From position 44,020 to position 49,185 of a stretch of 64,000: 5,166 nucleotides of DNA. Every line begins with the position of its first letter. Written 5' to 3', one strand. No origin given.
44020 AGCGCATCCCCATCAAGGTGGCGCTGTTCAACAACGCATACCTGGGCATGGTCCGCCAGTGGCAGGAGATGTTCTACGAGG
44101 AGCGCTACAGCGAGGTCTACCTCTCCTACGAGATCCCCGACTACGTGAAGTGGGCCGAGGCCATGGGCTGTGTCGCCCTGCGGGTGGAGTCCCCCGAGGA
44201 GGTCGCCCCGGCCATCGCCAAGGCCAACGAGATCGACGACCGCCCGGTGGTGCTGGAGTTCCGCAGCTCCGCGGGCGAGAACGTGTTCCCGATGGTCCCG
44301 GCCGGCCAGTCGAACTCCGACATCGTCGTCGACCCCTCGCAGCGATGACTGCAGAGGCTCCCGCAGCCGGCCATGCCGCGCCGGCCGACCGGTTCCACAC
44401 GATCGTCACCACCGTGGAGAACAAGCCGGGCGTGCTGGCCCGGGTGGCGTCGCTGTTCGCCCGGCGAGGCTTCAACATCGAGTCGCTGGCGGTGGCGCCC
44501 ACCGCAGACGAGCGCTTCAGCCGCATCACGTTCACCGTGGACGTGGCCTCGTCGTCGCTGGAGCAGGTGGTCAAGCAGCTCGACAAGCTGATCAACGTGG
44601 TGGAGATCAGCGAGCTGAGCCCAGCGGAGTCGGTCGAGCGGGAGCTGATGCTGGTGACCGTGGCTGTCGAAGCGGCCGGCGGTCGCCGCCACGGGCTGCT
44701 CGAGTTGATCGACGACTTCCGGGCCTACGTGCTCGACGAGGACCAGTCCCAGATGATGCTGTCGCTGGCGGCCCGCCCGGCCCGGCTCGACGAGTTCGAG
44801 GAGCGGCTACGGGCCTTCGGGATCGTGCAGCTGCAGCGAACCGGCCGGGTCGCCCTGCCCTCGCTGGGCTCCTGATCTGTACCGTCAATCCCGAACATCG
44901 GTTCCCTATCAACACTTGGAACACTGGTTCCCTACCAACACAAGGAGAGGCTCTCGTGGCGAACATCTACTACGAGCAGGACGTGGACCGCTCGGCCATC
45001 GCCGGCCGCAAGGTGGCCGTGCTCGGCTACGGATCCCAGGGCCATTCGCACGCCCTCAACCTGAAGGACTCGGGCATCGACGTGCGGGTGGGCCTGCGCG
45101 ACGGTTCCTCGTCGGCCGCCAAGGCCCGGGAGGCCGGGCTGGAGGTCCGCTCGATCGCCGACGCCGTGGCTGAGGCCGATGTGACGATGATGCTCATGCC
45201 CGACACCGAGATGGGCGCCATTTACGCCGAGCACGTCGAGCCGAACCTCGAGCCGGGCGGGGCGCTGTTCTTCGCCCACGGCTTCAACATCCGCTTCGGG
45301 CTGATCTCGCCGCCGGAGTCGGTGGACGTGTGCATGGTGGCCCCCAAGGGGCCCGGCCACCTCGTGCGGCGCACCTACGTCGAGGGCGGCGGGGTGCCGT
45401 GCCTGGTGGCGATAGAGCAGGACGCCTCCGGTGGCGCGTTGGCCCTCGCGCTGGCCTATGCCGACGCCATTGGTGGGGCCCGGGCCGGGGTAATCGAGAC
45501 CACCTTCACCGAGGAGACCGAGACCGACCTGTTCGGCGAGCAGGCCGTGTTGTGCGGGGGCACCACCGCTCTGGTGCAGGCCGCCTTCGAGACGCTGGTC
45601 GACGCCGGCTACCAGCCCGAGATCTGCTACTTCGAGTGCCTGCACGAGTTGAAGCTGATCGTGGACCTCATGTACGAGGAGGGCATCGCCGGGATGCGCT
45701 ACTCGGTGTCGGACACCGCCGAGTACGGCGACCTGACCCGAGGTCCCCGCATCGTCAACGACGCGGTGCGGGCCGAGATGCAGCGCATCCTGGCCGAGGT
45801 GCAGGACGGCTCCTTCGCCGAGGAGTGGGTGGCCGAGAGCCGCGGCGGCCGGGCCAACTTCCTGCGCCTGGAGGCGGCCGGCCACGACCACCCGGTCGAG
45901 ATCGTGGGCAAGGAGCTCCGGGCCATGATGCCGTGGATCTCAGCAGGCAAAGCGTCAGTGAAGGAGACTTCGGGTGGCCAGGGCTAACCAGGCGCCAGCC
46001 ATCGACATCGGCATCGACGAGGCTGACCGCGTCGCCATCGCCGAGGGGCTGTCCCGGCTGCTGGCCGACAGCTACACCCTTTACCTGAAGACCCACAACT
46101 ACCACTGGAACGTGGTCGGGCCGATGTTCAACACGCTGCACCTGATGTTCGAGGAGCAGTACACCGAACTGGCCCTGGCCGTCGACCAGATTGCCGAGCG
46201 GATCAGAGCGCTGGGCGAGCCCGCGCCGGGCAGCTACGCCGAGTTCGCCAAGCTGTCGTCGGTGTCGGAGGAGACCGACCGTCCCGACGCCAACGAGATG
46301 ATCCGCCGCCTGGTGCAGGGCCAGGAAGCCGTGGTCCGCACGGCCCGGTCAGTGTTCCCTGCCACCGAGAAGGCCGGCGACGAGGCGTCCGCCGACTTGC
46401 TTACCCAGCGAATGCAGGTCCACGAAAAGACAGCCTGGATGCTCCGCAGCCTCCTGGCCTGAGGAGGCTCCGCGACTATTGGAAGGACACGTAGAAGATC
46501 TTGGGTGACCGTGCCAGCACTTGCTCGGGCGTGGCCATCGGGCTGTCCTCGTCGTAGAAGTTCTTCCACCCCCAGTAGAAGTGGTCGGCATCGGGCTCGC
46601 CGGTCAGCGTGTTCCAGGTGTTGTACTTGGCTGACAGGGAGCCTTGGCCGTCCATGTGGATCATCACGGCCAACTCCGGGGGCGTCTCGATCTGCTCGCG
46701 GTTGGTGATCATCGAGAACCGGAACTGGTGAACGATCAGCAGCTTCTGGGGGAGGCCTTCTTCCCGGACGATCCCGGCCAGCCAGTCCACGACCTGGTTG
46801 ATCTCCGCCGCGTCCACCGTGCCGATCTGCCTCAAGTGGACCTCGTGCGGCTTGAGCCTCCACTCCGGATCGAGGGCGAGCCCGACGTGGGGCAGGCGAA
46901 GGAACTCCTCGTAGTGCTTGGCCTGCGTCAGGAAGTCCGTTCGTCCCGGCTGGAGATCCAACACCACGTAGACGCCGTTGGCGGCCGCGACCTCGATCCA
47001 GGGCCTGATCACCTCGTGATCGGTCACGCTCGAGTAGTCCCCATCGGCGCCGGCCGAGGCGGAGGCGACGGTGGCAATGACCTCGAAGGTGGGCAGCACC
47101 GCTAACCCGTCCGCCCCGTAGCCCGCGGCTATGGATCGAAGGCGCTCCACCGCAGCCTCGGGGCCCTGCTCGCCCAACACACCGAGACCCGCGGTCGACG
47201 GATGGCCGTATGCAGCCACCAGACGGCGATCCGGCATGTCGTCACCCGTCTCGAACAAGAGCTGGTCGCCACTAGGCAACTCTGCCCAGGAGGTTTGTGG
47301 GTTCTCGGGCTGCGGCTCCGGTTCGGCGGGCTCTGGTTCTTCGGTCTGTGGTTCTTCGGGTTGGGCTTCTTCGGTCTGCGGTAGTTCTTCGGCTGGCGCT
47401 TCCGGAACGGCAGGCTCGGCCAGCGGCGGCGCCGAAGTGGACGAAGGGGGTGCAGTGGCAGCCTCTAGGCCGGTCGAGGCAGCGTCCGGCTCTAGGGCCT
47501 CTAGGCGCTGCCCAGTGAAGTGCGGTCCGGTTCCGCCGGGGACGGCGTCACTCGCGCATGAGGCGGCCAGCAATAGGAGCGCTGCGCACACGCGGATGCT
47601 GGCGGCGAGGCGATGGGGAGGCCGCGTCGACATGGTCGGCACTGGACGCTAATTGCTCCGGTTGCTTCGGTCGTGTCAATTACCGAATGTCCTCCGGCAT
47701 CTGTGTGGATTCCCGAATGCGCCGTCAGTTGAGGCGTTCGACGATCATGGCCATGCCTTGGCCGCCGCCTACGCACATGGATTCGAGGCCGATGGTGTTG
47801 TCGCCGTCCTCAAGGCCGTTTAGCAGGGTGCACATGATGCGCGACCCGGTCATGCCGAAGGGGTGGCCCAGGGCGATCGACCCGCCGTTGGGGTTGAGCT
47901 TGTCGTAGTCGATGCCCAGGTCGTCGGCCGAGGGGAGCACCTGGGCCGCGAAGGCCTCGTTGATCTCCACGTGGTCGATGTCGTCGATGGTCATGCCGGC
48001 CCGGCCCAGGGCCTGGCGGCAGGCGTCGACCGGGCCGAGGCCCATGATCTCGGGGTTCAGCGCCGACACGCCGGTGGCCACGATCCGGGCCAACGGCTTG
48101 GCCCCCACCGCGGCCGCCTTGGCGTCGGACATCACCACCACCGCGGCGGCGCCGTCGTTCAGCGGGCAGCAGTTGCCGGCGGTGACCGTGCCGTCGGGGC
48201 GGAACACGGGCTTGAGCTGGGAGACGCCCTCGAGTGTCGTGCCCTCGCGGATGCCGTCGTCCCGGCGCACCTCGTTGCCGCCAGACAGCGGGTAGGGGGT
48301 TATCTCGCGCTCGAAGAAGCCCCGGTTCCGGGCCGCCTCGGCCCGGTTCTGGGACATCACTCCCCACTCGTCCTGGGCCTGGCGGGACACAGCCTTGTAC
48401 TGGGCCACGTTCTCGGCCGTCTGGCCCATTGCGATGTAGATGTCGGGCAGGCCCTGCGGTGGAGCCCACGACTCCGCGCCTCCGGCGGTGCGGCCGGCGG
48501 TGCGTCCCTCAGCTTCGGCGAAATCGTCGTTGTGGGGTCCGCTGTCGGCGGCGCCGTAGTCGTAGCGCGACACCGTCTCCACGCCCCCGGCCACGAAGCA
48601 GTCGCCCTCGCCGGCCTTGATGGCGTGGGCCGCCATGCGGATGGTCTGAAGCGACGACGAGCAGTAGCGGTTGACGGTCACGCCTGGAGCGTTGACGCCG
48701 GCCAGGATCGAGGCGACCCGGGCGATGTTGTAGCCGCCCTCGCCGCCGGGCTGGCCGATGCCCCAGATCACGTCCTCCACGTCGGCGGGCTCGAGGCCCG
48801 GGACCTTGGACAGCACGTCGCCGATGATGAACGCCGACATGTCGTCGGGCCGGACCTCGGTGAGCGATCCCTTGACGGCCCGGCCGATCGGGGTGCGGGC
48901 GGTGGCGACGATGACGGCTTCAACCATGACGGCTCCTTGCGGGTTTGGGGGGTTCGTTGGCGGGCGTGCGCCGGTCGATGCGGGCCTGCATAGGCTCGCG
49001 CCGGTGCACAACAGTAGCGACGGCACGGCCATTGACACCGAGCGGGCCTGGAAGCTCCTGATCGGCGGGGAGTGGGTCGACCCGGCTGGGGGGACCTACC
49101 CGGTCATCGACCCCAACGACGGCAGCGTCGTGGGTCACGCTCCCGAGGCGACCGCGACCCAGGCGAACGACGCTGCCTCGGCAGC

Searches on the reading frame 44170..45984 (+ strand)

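Call 58: search_protein_families(library=pfam, proteins=[window:44170-45984:+], max_evalue=0.01)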
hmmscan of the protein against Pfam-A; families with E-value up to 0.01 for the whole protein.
window:44170-45984:+ (605 aa): 6 families
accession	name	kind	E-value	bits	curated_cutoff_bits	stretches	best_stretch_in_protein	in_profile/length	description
PF07991.19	KARI_N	-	1.5e-71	239.7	20.6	1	277-440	2-165/165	Acetohydroxy acid isomeroreductase, NADPH-binding domain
PF01450.25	KARI_C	-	3.9e-62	209.3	29.1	1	446-589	1-144/144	Ketol-acid reductoisomerase, C-terminal domain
PF02826.25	2-Hacid_dh_C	-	4e-05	23.5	25.1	1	269-347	26-103/178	D-isomer specific 2-hydroxyacid dehydrogenase, NAD binding domain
PF03807.23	F420_oxidored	-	4.2e-05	24.5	21.6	1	281-353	1-77/94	NADP oxidoreductase coenzyme F420-dependent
PF03446.21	NAD_binding_2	-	0.00025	21.5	21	1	281-364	1-87/161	NAD binding domain of 6-phosphogluconate dehydrogenase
PF00670.27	AdoHcyase_NAD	-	0.00055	20.5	27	1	276-340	20-83/162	S-adenosyl-L-homocysteine hydrolase, NAD binding domain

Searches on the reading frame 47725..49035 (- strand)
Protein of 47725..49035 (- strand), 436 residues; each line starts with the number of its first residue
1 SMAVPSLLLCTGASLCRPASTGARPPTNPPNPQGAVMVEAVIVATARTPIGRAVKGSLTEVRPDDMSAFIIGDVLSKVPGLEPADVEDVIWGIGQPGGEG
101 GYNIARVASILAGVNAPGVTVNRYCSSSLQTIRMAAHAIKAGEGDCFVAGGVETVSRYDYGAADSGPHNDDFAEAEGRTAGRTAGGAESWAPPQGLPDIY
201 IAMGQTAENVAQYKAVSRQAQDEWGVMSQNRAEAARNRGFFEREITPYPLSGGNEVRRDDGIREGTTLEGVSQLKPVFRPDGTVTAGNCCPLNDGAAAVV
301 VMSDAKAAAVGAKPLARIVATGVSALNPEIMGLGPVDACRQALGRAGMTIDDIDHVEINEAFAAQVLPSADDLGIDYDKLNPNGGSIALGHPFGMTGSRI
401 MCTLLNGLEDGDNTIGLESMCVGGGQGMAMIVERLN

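Call 58: search_protein_families(library=pfam, proteins=[window:47725-49035:-], max_evalue=0.01)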
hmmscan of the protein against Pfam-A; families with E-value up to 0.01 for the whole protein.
window:47725-49035:- (436 aa): 4 families
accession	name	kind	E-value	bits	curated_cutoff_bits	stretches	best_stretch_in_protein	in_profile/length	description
PF00108.29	Thiolase_N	-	1.6e-65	221.5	26.4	1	41-304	2-259/260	Thiolase, N-terminal domain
PF02803.24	Thiolase_C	-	1.9e-45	153.9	27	1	313-434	2-123/123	Thiolase, C-terminal domain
PF00109.32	ketoacyl-synt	-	2.5e-07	31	20.8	1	105-155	154-204/252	Beta-ketoacyl synthase, N-terminal domain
PF22691.2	Thiolase_C_1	-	0.00019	21.6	28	1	336-375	21-60/144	Thiolase C-terminal domain-like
